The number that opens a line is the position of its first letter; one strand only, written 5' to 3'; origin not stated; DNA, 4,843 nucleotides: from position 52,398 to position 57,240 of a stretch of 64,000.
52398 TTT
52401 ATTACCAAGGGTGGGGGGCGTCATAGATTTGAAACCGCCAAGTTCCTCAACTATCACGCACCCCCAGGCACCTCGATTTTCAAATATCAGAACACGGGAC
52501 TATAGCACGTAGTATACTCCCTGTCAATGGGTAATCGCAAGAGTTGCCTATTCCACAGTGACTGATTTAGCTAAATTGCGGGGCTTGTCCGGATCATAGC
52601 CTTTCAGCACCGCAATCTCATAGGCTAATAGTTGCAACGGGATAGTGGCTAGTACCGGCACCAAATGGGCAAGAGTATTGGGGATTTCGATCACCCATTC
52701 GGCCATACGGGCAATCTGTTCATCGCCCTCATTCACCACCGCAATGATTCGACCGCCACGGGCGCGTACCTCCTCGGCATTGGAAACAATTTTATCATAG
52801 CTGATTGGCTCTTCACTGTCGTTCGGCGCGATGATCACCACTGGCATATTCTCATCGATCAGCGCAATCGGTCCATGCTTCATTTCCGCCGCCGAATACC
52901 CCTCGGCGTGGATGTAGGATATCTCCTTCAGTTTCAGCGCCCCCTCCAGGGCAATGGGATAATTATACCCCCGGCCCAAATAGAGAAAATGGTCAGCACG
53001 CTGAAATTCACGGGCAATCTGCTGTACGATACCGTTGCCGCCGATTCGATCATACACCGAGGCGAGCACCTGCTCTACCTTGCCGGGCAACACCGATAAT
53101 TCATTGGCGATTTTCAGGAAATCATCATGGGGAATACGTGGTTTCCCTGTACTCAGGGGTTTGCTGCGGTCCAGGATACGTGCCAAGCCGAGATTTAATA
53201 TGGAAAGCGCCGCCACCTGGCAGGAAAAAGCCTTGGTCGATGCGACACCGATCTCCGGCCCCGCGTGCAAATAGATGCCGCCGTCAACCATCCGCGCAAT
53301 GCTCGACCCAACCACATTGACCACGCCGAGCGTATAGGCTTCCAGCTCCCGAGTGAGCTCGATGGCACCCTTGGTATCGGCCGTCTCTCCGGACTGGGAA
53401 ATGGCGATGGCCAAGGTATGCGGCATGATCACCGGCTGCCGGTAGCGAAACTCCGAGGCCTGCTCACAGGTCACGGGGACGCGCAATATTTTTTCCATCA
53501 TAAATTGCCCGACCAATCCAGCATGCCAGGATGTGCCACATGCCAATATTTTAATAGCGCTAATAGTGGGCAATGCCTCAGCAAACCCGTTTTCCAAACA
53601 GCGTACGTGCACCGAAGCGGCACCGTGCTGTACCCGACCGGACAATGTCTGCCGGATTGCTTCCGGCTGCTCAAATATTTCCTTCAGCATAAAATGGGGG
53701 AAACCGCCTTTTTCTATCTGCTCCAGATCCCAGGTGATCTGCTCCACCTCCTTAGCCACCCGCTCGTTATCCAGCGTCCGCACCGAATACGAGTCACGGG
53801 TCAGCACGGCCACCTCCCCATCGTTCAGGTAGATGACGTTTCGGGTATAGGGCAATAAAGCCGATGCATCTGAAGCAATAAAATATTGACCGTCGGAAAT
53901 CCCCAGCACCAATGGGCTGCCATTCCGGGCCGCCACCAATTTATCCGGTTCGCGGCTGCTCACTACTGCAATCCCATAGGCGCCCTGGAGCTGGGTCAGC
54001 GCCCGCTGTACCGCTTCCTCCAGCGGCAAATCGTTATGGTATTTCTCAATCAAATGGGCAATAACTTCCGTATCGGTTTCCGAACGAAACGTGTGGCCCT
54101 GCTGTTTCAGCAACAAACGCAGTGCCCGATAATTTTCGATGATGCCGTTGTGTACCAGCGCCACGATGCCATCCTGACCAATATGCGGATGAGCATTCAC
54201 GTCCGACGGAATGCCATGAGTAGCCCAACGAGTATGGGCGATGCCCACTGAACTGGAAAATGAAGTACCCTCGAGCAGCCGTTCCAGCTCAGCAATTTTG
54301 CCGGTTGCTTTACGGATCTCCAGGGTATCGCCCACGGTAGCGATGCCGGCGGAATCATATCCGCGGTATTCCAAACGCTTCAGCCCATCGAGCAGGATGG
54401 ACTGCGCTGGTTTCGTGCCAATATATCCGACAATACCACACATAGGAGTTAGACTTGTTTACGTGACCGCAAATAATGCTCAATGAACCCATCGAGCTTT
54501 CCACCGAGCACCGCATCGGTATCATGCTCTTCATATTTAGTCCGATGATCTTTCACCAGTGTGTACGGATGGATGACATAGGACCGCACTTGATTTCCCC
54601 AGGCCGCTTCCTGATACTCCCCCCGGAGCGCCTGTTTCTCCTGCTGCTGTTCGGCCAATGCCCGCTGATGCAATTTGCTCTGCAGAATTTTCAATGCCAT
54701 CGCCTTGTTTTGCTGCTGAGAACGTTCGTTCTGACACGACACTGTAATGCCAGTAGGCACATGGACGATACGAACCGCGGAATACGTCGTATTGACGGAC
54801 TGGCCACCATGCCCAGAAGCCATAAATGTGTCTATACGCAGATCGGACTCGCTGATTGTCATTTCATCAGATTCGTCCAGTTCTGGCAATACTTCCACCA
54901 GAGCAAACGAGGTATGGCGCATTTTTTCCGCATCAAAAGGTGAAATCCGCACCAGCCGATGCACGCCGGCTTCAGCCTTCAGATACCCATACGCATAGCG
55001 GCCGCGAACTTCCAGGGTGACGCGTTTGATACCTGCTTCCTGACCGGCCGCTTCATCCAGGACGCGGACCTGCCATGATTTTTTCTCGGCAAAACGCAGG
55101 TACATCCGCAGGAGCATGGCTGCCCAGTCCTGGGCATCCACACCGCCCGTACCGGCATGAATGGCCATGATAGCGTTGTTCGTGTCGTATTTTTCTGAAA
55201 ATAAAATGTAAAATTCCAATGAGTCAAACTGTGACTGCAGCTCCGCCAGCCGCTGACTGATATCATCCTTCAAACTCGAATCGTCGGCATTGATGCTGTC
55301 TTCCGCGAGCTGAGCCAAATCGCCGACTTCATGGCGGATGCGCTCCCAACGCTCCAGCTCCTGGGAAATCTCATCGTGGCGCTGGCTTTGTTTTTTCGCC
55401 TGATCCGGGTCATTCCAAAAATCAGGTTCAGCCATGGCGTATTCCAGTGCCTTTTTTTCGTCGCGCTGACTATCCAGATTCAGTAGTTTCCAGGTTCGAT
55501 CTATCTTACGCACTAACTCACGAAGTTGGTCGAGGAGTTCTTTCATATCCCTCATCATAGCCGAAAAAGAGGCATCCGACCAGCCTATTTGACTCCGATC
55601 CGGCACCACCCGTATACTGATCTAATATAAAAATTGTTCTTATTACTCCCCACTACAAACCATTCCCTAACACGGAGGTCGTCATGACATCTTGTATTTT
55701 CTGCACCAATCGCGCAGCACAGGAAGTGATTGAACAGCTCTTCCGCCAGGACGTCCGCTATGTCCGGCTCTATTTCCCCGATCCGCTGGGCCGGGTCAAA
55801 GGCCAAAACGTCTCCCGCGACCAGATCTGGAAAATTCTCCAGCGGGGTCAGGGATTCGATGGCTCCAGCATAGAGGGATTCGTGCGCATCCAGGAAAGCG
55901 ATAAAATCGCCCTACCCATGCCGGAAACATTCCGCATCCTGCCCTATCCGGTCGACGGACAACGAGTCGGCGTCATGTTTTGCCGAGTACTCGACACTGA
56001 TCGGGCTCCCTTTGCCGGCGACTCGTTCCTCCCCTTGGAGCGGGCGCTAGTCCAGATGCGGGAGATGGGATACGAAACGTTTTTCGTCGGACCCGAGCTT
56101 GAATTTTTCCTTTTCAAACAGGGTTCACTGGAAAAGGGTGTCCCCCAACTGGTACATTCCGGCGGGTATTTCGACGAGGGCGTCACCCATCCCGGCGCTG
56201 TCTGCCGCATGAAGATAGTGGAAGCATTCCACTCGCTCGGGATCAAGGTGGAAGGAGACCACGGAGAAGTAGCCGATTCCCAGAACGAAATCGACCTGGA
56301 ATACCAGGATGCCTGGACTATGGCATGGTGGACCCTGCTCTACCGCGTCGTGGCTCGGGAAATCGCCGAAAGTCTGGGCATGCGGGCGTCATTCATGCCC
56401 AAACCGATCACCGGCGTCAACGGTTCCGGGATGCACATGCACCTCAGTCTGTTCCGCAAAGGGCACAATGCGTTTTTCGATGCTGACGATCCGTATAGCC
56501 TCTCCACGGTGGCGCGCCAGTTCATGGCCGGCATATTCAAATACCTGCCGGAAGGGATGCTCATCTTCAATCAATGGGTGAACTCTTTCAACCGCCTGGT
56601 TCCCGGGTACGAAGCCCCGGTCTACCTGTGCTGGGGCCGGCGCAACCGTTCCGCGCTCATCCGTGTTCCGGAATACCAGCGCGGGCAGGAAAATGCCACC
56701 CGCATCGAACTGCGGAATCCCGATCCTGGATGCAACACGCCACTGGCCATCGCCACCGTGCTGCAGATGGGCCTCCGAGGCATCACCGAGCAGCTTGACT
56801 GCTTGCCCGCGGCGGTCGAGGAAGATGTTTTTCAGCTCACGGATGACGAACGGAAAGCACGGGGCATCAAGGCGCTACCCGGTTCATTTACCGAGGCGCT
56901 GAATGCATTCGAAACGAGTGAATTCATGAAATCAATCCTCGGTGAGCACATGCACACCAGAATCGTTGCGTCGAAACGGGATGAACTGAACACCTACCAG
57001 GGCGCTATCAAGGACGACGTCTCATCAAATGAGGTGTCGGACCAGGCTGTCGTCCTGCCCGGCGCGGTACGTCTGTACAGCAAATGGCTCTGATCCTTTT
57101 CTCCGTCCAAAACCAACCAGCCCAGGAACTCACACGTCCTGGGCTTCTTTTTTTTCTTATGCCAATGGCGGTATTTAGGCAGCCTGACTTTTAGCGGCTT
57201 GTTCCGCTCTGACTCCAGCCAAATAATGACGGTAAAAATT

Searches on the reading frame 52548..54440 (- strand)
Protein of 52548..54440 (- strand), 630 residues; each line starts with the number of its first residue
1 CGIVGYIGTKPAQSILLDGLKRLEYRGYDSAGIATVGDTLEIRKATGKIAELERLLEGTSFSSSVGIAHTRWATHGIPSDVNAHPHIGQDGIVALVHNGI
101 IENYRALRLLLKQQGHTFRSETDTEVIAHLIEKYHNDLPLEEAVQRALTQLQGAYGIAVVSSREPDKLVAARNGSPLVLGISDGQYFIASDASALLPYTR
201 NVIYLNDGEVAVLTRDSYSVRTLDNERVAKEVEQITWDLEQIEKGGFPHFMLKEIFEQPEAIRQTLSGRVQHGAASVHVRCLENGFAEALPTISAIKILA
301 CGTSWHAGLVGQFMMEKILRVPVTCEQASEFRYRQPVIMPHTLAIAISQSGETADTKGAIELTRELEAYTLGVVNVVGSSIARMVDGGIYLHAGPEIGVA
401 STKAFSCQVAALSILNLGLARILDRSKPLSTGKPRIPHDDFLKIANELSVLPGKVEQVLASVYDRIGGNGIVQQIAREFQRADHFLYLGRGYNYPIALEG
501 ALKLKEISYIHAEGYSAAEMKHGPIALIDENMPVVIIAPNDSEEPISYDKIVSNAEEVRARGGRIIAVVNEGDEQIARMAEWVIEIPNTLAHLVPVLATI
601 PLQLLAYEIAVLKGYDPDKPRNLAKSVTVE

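Call 40: search_protein_families(library=pfam, proteins=[window:52548-54440:-], max_evalue=0.00001)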
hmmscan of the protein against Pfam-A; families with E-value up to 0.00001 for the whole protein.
window:52548-54440:- (630 aa): 3 families
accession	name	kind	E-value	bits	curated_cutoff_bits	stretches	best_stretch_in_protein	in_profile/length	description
PF01380.27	SIS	-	2.2e-51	173.5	25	2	479-612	2-130/131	SIS domain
PF13522.11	GATase_6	-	3.7e-23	82.4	27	1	58-191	5-130/130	Glutamine amidotransferase domain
PF13537.11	GATase_7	-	5.6e-18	65.6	25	1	77-196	7-122/123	Glutamine amidotransferase domain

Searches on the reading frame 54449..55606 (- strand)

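Call 40: search_protein_families(library=pfam, proteins=[window:54449-55606:-], max_evalue=0.00001)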
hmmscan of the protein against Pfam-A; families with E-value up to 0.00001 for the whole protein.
window:54449-55606:- (385 aa): 2 families
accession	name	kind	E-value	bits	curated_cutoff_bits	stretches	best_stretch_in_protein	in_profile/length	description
PF03462.23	PCRF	-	2.5e-55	187.8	24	1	50-237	4-194/194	PCRF domain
PF00472.26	RF-1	-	2.8e-38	130.9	35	1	248-355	4-116/116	RF-1 domain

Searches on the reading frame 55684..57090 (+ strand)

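Call 40: search_protein_families(library=pfam, proteins=[window:55684-57090:+], max_evalue=0.00001)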
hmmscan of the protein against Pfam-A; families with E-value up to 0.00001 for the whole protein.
window:55684-57090:+ (469 aa): 2 families
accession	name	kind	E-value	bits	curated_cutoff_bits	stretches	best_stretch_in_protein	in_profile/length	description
PF00120.29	Gln-synt_C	-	1.8e-100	336.8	24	1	118-444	8-338/344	Glutamine synthetase, catalytic domain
PF03951.24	Gln-synt_N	-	1.6e-18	66.6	33.4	1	23-104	1-81/82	Glutamine synthetase, beta-Grasp domain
